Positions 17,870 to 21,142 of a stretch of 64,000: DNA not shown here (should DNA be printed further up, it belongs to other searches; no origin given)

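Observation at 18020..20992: Tandem pseudokinase-kinase with an N-terminal helical repeat array, in inverted domain order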

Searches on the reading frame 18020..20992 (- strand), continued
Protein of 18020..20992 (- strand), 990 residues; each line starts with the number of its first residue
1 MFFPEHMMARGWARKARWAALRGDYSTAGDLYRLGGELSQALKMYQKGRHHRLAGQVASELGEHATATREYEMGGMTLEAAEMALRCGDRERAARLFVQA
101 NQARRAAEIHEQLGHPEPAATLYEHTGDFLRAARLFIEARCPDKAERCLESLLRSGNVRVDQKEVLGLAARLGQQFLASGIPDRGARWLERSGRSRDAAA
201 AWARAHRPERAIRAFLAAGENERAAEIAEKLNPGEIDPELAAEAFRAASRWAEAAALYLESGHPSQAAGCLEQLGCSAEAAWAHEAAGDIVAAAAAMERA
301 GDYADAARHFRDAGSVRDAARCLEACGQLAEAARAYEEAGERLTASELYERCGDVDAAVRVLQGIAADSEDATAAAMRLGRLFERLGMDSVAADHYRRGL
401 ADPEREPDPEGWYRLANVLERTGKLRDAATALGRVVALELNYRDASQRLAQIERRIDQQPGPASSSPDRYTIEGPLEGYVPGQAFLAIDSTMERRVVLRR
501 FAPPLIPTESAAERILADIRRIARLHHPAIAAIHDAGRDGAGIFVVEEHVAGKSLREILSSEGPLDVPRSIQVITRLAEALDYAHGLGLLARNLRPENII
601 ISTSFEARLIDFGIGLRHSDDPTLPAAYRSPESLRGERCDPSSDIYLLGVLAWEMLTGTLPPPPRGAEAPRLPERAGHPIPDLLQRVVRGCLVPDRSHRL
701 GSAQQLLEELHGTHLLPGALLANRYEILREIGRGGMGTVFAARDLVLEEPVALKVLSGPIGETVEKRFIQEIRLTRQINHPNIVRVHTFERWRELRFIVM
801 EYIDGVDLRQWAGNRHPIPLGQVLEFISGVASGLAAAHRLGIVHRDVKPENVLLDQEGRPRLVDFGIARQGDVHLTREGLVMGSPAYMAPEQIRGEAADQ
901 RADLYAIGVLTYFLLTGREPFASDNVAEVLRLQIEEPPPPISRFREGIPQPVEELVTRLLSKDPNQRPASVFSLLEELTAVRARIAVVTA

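Call 6: find_homologous_proteins(query=window:18020-20992:-, max_evalue=0.00001)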
Query window:18020-20992:- (990 aa): 412 proteins with E <= 0.00001 among 8000 candidates; the best 120 are listed.
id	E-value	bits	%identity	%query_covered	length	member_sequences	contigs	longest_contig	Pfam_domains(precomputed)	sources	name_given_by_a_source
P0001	0.0e+0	2057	94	99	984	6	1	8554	PF07714.24,PF00069.32,PF03109.23,PF13176.13,PF14938.13,PF13428.13,PF07719.24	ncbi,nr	ncbi:MAG TPA: serine/threonine protein kinase [Acidobacteria bacterium]|nr:serine/threonine protein 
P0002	0.0e+0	1704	78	99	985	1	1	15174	PF14559.13,PF07714.24,PF00069.32,PF03109.23,PF13176.13,PF14938.13,PF13428.13,PF07719.24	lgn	-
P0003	0.0e+0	1506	70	99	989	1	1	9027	PF06293.21,PF07714.24,PF00069.32,PF03109.23,PF13176.13,PF01636.30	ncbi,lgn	-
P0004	0.0e+0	1442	68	99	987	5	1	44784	PF07714.24,PF00069.32,PF13176.13,PF24762.2,PF13432.13,PF13428.13,PF07719.24,PF13174.13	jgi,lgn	jgi:serine/threonine-protein kinase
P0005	0.0e+0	1440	70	96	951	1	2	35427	PF14559.13,PF23774.2,PF07714.24,PF00069.32,PF03109.23,PF13176.13,PF07719.24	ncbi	-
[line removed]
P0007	0.0e+0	1415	67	99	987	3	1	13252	PF07714.24,PF00069.32,PF00515.35,PF03109.23,PF13176.13,PF13428.13,PF07719.24,PF13174.13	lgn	-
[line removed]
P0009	0.0e+0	1378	64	99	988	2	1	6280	PF07714.24,PF00069.32,PF00515.35,PF13176.13,PF24762.2,PF14938.13,PF13432.13,PF13428.13,PF13181.13,PF07719.24,PF13174.13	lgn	-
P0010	0.0e+0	1352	63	100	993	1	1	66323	PF23774.2,PF13176.13,PF24762.2,PF13428.13,PF14559.13,PF06293.21,PF07714.24,PF00069.32,PF03109.23,PF13181.13,PF07719.24,PF13174.13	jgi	jgi:serine/threonine-protein kinase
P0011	0.0e+0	1348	64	99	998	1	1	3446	PF07714.24,PF00069.32,PF03109.23,PF14938.13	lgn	-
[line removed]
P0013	0.0e+0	1338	63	99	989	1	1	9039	PF14559.13,PF07714.24,PF00069.32,PF25068.3,PF13176.13,PF13428.13,PF07719.24,PF01636.30,PF13174.13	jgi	jgi:serine/threonine protein kinase/tetratricopeptide (TPR) repeat protein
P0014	0.0e+0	1335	63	99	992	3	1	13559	PF07714.24,PF00069.32,PF13176.13,PF13428.13,PF07719.24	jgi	jgi:serine/threonine protein kinase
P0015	0.0e+0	1332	63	99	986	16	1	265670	PF07714.24,PF00069.32,PF00515.35,PF13176.13,PF25295.1,PF24762.2,PF14938.13,PF13428.13,PF07719.24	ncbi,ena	-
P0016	0.0e+0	1331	63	99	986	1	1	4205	PF07714.24,PF00069.32,PF24762.2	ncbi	-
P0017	0.0e+0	1319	62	99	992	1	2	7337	PF23774.2,PF07714.24,PF00069.32,PF13176.13,PF14938.13,PF13181.13,PF07719.24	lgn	-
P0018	0.0e+0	1302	64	99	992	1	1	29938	PF07714.24,PF00069.32,PF03109.23,PF24762.2,PF14938.13,PF01636.30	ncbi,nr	ncbi:MAG: serine/threonine protein kinase [Acidobacteria bacterium]|nr:MAG: serine/threonine protein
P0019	0.0e+0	1302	62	99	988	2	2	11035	PF07714.24,PF00069.32,PF13176.13,PF25295.1,PF24762.2,PF13428.13,PF13181.13,PF07719.24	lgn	-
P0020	0.0e+0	1295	62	99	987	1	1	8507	PF07714.24,PF00069.32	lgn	-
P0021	0.0e+0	1291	61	99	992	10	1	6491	PF07714.24,PF00069.32,PF03109.23,PF13176.13,PF14938.13,PF25170.2,PF13181.13,PF07719.24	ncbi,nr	ncbi:protein kinase [bacterium]|nr:protein kinase [bacterium]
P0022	0.0e+0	1264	60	99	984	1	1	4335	PF23774.2,PF07714.24,PF00069.32,PF25295.1,PF13432.13,PF13181.13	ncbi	-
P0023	0.0e+0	1256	62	96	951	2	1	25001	PF14559.13,PF23774.2,PF07714.24,PF00069.32,PF13176.13,PF24762.2,PF13428.13,PF13181.13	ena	-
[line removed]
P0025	0.0e+0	1198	61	99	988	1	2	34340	PF07714.24,PF00069.32,PF13176.13,PF24762.2,PF14938.13,PF13432.13,PF13428.13,PF00637.27,PF13181.13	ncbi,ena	-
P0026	0.0e+0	1193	59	99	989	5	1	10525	PF13176.13,PF24762.2,PF13428.13,PF00637.27,PF07714.24,PF00069.32,PF14938.13,PF13432.13,PF25170.2,PF13181.13,PF07719.24,PF13174.13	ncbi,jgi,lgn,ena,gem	-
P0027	0.0e+0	1078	65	77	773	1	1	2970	PF07714.24,PF00069.32,PF13174.13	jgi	jgi:serine/threonine protein kinase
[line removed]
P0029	3.6e-99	351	30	96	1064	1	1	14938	PF14559.13,PF23774.2,PF07714.24,PF00069.32,PF00515.35,PF13176.13,PF00637.27,PF13181.13,PF07719.24,PF13174.13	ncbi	-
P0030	1.2e-92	330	28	64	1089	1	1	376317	PF07714.24,PF00069.32,PF25058.2,PF03109.23,PF00637.27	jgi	jgi:serine/threonine protein kinase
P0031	2.6e-92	328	35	50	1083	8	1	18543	PF23774.2,PF07714.24,PF00069.32,PF13414.13,PF13181.13,PF07719.24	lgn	-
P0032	2.1e-77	279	27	69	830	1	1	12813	PF07714.24,PF00069.32,PF24762.2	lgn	-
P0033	1.7e-76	276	28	69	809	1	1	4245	PF07714.24,PF00069.32,PF03109.23,PF13176.13,PF25295.1,PF24762.2,PF13428.13,PF00637.27,PF13181.13,PF07719.24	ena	-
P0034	6.5e-75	271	29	69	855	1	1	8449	PF07714.24,PF00069.32,PF13414.13,PF00515.35,PF03109.23,PF13176.13,PF14938.13,PF13428.13,PF13181.13,PF07719.24,PF13174.13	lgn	-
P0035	1.9e-73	266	29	70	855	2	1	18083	PF23774.2,PF07714.24,PF00069.32,PF13414.13,PF13176.13,PF25295.1,PF14938.13,PF13428.13,PF00637.27,PF07719.24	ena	-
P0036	1.4e-71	260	41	26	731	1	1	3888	PF07714.24,PF00069.32,PF25295.1,PF24762.2,PF14938.13,PF00637.27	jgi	jgi:tetratricopeptide (TPR) repeat protein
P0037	1.2e-68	250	41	26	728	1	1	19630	PF23774.2,PF07714.24,PF00069.32,PF03109.23,PF14938.13,PF00637.27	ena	-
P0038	1.9e-68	250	45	26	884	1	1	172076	PF14559.13,PF07714.24,PF00069.32,PF13174.13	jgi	jgi:Protein kinase domain/Tetratricopeptide repeat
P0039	1.0e-65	240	42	27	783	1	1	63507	PF07714.24,PF00069.32,PF03109.23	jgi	jgi:predicted Ser/Thr protein kinase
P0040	1.7e-64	236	27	69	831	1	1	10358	PF23774.2,PF09976.16,PF13176.13,PF25295.1,PF24762.2,PF13428.13,PF17667.8,PF07714.24,PF00069.32,PF03109.23,PF14938.13,PF13181.13,PF07719.24,PF13174.13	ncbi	-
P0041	6.0e-64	235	40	26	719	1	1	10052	PF07714.24,PF00069.32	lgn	-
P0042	9.7e-64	234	27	63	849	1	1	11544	PF07714.24,PF00069.32,PF03109.23,PF13176.13,PF25295.1,PF14938.13,PF13428.13,PF00637.27,PF13174.13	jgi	jgi:tetratricopeptide (TPR) repeat protein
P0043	8.6e-63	231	26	64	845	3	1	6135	PF23774.2,PF13414.13,PF13176.13,PF24762.2,PF13428.13,PF00637.27,PF07714.24,PF00069.32,PF03109.23,PF14938.13,PF13181.13,PF07719.24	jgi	jgi:tetratricopeptide (TPR) repeat protein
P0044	3.3e-62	229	27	71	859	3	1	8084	PF13176.13,PF25295.1,PF13428.13,PF00637.27,PF14559.13,PF07714.24,PF00069.32,PF00515.35,PF13424.13,PF14938.13,PF13181.13,PF07719.24,PF13174.13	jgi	jgi:tetratricopeptide (TPR) repeat protein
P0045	1.4e-60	224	30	65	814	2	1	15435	PF23774.2,PF07714.24,PF00069.32,PF00515.35,PF03109.23,PF13181.13,PF07719.24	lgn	-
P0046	3.2e-59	219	28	69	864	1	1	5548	PF23774.2,PF07714.24,PF00069.32,PF24762.2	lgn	-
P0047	3.0e-58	216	38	25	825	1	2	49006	PF07714.24,PF00069.32,PF03109.23,PF07719.24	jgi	jgi:tetratricopeptide (TPR) repeat protein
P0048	3.3e-57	212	29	70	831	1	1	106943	PF23774.2,PF07714.24,PF00069.32,PF03109.23,PF07719.24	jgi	jgi:tetratricopeptide (TPR) repeat protein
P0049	2.1e-55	206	27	71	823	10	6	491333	PF13176.13,PF00637.27,PF07714.24,PF00069.32,PF00515.35,PF03109.23,PF13424.13,PF14938.13,PF13432.13,PF25170.2,PF13181.13,PF07719.24,PF13174.13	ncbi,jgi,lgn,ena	-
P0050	4.2e-54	202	44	25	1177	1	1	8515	PF07714.24,PF00069.32,PF17874.8,PF00515.35,PF03109.23,PF25872.1,PF13424.13,PF13401.13,PF07719.24,PF13374.13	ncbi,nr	ncbi:MAG: protein kinase [Anaerolineales bacterium]|nr:protein kinase [Anaerolineales bacterium]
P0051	4.3e-54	202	44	27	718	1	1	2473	PF07714.24,PF00069.32,PF03109.23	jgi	jgi:serine/threonine-protein kinase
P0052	7.9e-54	201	42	26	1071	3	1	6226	PF07714.24,PF00069.32,PF00437.27,PF03109.23,PF01636.30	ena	-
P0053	6.7e-53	198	27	64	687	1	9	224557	PF07714.24,PF00069.32,PF13176.13,PF14938.13,PF00637.27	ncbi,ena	-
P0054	9.0e-52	194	29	71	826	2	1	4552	PF07714.24,PF00069.32,PF03109.23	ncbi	-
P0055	8.7e-51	191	42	26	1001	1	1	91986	PF07714.24,PF13431.13,PF00069.32,PF13414.13,PF13371.13,PF00515.35,PF03109.23,PF13181.13,PF07719.24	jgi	jgi:tetratricopeptide (TPR) repeat protein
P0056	1.2e-49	187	38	23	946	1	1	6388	PF07714.24,PF00069.32,PF03109.23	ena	-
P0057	3.7e-49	186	43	27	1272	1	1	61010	PF07714.24,PF00069.32,PF03109.23,PF13191.13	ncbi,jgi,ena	-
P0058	2.3e-48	183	39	26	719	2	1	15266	PF07714.24,PF00069.32,PF03109.23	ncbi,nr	ncbi:MAG TPA: serine/threonine-protein kinase [Gemmatimonadaceae bacterium]|nr:serine/threonine-prot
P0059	4.4e-48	182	40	26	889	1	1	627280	PF07714.24,PF00069.32,PF01636.30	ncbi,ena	-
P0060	1.4e-47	181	38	25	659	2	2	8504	PF07714.24,PF00069.32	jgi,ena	jgi:serine/threonine-protein kinase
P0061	1.5e-47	180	39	26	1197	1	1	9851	PF07714.24,PF00069.32,PF03781.23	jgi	jgi:serine/threonine protein kinase/formylglycine-generating enzyme required for sulfatase activity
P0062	3.1e-47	179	39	26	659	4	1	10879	PF07714.24,PF00069.32,PF01636.30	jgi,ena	-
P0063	3.9e-47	179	38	26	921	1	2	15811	PF07714.24,PF00069.32,PF03109.23,PF13248.12,PF01636.30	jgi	jgi:serine/threonine-protein kinase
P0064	6.1e-47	178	43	27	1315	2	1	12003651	PF07714.24,PF00069.32,PF13424.13,PF13191.13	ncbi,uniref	ncbi:protein kinase domain-containing protein [Sorangium sp. So ce362]|uniref:serine/threonine-prote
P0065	1.6e-46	177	38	27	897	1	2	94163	PF07714.24,PF00069.32,PF03109.23,PF01636.30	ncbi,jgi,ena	ncbi:MAG TPA: protein kinase [Pyrinomonadaceae bacterium]|jgi:serine/threonine-protein kinase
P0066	1.9e-46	177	40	27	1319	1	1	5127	PF07714.24,PF00069.32,PF17874.8,PF13424.13,PF07719.24,PF13191.13,PF13374.13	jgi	jgi:tetratricopeptide (TPR) repeat protein/tRNA A-37 threonylcarbamoyl transferase component Bud32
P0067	2.3e-46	176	38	26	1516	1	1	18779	PF13431.13,PF23914.2,PF20225.5,PF13414.13,PF25058.2,PF13176.13,PF13428.13,PF14559.13,PF07714.24,PF00069.32,PF00515.35,PF03109.23,PF12895.14,PF13424.13,PF21033.5,PF13432.13,PF13181.13,PF07719.24,PF13174.13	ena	-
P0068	4.5e-46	175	44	26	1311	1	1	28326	PF07714.24,PF00069.32,PF17874.8,PF03109.23,PF13424.13,PF13191.13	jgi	jgi:predicted ATPase/predicted Ser/Thr protein kinase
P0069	4.3e-45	172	34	29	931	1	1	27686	PF07714.24,PF00069.32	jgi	jgi:serine/threonine-protein kinase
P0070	9.6e-45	171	41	27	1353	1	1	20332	PF07714.24,PF00069.32,PF13191.13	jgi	jgi:hypothetical protein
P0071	1.0e-44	171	38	26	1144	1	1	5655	PF14559.13,PF07714.24,PF00069.32,PF13424.13,PF13428.13,PF13181.13,PF07719.24,PF01636.30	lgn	-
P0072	1.3e-44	171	40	26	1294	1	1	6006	PF07714.24,PF00069.32,PF13424.13,PF13191.13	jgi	jgi:tetratricopeptide (TPR) repeat protein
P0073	1.4e-44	171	40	26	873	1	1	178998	PF14559.13,PF07714.24,PF00069.32,PF13414.13,PF00515.35,PF13176.13,PF13432.13,PF07719.24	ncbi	-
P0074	1.9e-44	170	38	25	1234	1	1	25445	PF07714.24,PF00069.32,PF17874.8,PF00515.35,PF13424.13,PF13176.13,PF13401.13,PF13181.13,PF07719.24,PF13191.13,PF13374.13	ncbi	-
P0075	2.0e-44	170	41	27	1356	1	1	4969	PF07714.24,PF00069.32,PF13191.13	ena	-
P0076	1.1e-43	168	39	26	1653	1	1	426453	PF14559.13,PF07714.24,PF13431.13,PF00069.32,PF13414.13,PF13181.13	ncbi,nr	ncbi:MAG: protein kinase [Planctomycetes bacterium]|nr:protein kinase [Planctomycetota bacterium]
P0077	2.0e-43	167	42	26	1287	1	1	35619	PF07714.24,PF00069.32,PF13191.13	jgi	jgi:tetratricopeptide (TPR) repeat protein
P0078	2.1e-43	167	40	26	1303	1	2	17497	PF07714.24,PF00069.32,PF03109.23,PF13191.13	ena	-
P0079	2.7e-43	166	34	26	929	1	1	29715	PF07714.24,PF00069.32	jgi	-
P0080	3.1e-43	166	41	25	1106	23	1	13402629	PF06293.21,PF07714.24,PF13431.13,PF00069.32,PF13414.13,PF13432.13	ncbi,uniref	ncbi:protein kinase domain-containing protein [Sorangium sp. So ce204]|uniref:protein kinase domain-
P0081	3.5e-43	166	38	27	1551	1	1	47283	PF13431.13,PF23914.2,PF13414.13,PF13176.13,PF13428.13,PF14559.13,PF07714.24,PF00069.32,PF00515.35,PF03109.23,PF13424.13,PF13432.13,PF13181.13,PF07719.24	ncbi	-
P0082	3.6e-43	166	27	70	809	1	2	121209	PF23774.2,PF07714.24,PF00069.32,PF13176.13,PF24762.2,PF14938.13,PF13428.13,PF00637.27,PF13181.13,PF07719.24,PF13174.13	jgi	jgi:serine/threonine-protein kinase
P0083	5.2e-43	165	40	26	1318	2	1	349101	PF07714.24,PF00069.32,PF13240.12,PF21959.3,PF12773.14,PF00211.26,PF13191.13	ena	-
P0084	6.9e-43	165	39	27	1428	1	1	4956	PF07714.24,PF00069.32,PF00211.26,PF13191.13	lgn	-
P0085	1.0e-42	164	38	27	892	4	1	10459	PF13431.13,PF23914.2,PF13414.13,PF13176.13,PF13428.13,PF25064.2,PF13374.13,PF14559.13,PF07714.24,PF00069.32,PF13371.13,PF00515.35,PF13424.13,PF21033.5,PF13432.13,PF13181.13,PF07719.24,PF01636.30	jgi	jgi:serine/threonine-protein kinase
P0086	1.1e-42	164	40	25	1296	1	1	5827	PF07714.24,PF00069.32,PF13424.13,PF13176.13,PF13181.13,PF13191.13,PF13374.13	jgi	jgi:tetratricopeptide (TPR) repeat protein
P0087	1.7e-42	164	38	23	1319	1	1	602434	PF06293.21,PF07714.24,PF00069.32,PF03109.23,PF13191.13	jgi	jgi:predicted Ser/Thr protein kinase/tetratricopeptide (TPR) repeat protein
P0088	3.7e-42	163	38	27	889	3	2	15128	PF13431.13,PF23914.2,PF13414.13,PF13176.13,PF13428.13,PF25064.2,PF13374.13,PF14559.13,PF07714.24,PF00069.32,PF13371.13,PF00515.35,PF12895.14,PF13424.13,PF21033.5,PF13432.13,PF13181.13,PF07719.24,PF13174.13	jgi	jgi:tetratricopeptide (TPR) repeat protein/TolB-like protein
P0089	4.3e-42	162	36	26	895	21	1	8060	PF07714.24,PF00069.32,PF26549.1,PF00930.28,PF03109.23,PF26550.2,PF07676.19,PF01636.30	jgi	jgi:eukaryotic-like serine/threonine-protein kinase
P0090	4.3e-42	162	37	27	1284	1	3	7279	PF07714.24,PF00069.32,PF13191.13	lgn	-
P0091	4.6e-42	162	39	26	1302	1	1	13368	PF07714.24,PF00069.32,PF03109.23,PF13191.13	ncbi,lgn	-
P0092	6.2e-42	162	38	25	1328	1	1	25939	PF07714.24,PF00069.32,PF03109.23,PF13191.13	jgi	jgi:hypothetical protein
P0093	1.2e-41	161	39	26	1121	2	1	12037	PF14559.13,PF07714.24,PF00069.32,PF23914.2,PF03109.23,PF13424.13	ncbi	-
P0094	1.6e-41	160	39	25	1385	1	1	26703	PF07714.24,PF00069.32,PF03109.23,PF13191.13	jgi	jgi:tetratricopeptide (TPR) repeat protein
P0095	1.6e-41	160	38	27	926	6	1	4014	PF07714.24,PF00069.32,PF26549.1,PF00930.28,PF23381.2,PF03109.23,PF26550.2,PF07676.19,PF01636.30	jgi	-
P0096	2.9e-41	160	39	27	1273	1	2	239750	PF07714.24,PF00069.32,PF03109.23,PF13191.13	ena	-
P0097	3.1e-41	159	37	26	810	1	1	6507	PF07714.24,PF00069.32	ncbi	ncbi:MAG: serine/threonine-protein kinase, partial [Planctomycetota bacterium]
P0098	4.6e-41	159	36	26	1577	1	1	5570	PF25168.2,PF23586.3,PF24105.2,PF24805.2,PF24017.3,PF23342.2,PF13570.14,PF24817.2,PF23393.3,PF07714.24,PF00069.32,PF24797.2,PF00515.35,PF00400.39,PF07719.24,PF23414.2,PF25178.1,PF23410.5,PF23775.2,PF25174.2,PF24814.2,PF23381.2,PF25173.2,PF23383.2,PF25171.2,PF12894.14,PF25175.2,PF24796.2,PF24780.2,PF2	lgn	-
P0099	5.0e-41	159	37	26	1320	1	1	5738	PF03704.24,PF07714.24,PF00069.32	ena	-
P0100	7.0e-41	158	38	27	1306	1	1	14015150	PF07714.24,PF00069.32,PF03109.23,PF13401.13,PF13191.13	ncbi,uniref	ncbi:protein kinase domain-containing protein [Sorangium sp. So ce131]|uniref:serine/threonine-prote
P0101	1.0e-40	158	38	27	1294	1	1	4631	PF07714.24,PF00069.32,PF03109.23,PF13424.13,PF01636.30,PF13191.13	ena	-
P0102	1.2e-40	158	38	26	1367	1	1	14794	PF13414.13,PF17005.12,PF25048.2,PF23342.2,PF23411.2,PF23393.3,PF23609.2,PF00069.32,PF15492.13,PF20426.5,PF25460.2,PF25178.1,PF23775.2,PF25173.2,PF23383.2,PF25171.2,PF12894.14,PF13176.13,PF24780.2,PF14559.13,PF23761.2,PF25172.2,PF24782.3,PF25047.1,PF23098.2,PF25168.2,PF24105.2,PF24805.2,PF24017.3,PF2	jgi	jgi:tetratricopeptide (TPR) repeat protein/tRNA A-37 threonylcarbamoyl transferase component Bud32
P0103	1.3e-40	157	38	27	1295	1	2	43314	PF07714.24,PF00069.32,PF13191.13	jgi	jgi:tetratricopeptide (TPR) repeat protein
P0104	1.5e-40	157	37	27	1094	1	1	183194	PF14559.13,PF07714.24,PF00069.32,PF17874.8,PF13424.13,PF14938.13,PF13374.13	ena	-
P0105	1.7e-40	157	38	25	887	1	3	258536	PF07714.24,PF00069.32,PF16697.11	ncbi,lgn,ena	-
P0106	2.0e-40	157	39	27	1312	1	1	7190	PF07714.24,PF00069.32,PF03109.23,PF13191.13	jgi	jgi:hypothetical protein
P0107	2.2e-40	157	37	27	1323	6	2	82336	PF06293.21,PF07714.24,PF00069.32,PF03109.23,PF13191.13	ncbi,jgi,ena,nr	ncbi:MAG TPA: protein kinase [Polyangiaceae bacterium]|jgi:serine/threonine protein kinase/tetratric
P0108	4.1e-40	156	43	27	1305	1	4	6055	PF07714.24,PF00069.32,PF13424.13,PF13191.13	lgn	-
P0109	5.3e-40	155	38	26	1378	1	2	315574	PF07714.24,PF00069.32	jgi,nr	jgi:tRNA A-37 threonylcarbamoyl transferase component Bud32|nr:serine/threonine-protein kinase [Kofl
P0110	6.5e-40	155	37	26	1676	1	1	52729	PF14559.13,PF07714.24,PF00069.32,PF25058.2,PF00515.35,PF03109.23,PF07719.24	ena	-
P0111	7.2e-40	155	38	26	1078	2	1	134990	PF07714.24,PF00069.32,PF17874.8,PF00515.35,PF03109.23,PF13424.13,PF07719.24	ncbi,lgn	-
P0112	9.9e-40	154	38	26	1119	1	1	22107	PF07714.24,PF00069.32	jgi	jgi:tRNA A-37 threonylcarbamoyl transferase component Bud32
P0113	1.0e-39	154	36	26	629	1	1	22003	PF07714.24,PF00069.32,PF02743.25,PF22673.3,PF03109.23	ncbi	-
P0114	1.1e-39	154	37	25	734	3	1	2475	PF14559.13,PF07714.24,PF00069.32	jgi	jgi:tetratricopeptide (TPR) repeat protein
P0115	1.1e-39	154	37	27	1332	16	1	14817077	PF07714.24,PF00069.32,PF13191.13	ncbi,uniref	ncbi:serine/threonine-protein kinase [Sorangium sp. So ce1389]|uniref:serine/threonine-protein kinas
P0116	1.4e-39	154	37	27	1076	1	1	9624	PF07714.24,PF00069.32,PF20703.4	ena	-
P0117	2.3e-39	153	37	26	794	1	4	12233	PF14559.13,PF07714.24,PF13431.13,PF00069.32,PF13414.13,PF03109.23,PF07719.24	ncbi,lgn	-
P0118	4.0e-39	153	37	26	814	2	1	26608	PF14559.13,PF07714.24,PF13431.13,PF00069.32,PF00515.35,PF03109.23,PF13424.13,PF13428.13,PF07719.24,PF01636.30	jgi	jgi:serine/threonine protein kinase/tetratricopeptide (TPR) repeat protein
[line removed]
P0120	5.6e-39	152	37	24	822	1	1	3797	PF07714.24,PF00069.32,PF03109.23,PF01636.30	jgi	-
